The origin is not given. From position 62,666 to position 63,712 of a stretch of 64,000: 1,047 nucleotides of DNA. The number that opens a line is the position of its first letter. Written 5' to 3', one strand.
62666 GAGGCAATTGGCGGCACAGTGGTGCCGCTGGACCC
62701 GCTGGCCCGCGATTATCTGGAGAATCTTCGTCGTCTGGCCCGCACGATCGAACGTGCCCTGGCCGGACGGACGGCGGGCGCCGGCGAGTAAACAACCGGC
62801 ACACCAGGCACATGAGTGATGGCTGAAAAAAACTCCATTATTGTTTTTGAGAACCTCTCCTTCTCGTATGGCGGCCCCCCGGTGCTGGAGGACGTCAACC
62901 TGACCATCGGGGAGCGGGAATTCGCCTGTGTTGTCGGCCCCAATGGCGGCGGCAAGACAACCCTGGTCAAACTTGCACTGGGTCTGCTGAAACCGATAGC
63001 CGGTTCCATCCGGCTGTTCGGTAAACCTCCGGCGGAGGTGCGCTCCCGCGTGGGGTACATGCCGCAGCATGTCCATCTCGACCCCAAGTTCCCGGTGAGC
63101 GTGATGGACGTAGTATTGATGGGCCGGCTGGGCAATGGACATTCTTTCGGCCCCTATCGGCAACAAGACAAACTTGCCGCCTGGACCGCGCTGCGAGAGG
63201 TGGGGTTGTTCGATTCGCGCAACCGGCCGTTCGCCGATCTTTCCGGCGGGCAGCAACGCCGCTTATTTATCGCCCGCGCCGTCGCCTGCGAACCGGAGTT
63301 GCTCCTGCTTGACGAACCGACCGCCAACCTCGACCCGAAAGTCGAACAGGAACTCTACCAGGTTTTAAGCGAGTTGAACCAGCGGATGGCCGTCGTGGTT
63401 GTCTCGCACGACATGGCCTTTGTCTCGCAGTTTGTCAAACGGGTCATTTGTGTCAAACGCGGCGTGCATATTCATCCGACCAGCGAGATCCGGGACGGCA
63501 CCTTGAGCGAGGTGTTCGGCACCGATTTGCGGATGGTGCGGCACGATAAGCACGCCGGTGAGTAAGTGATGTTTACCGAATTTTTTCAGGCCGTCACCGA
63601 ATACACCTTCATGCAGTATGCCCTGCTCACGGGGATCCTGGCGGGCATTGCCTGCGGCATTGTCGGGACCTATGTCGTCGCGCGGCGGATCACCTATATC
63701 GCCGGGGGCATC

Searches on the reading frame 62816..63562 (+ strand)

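Call 35: search_protein_families(library=pfam, proteins=[window:62816-63562:+], max_evalue=0.00001)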
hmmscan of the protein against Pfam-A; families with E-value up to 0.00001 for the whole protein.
window:62816-63562:+ (249 aa): 3 families
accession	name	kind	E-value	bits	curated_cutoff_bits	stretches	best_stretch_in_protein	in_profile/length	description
PF00005.33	ABC_tran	-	8.5e-30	104.6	25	1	24-170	1-137/137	ABC transporter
PF13304.12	AAA_21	-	4.2e-14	53.7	27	1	134-203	230-303/304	AAA domain, putative AbiEii toxin, Type IV TA system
PF02463.25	SMC_N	-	7.7e-08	32.5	40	0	142-210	137-208/220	RecF/RecN/SMC N terminal domain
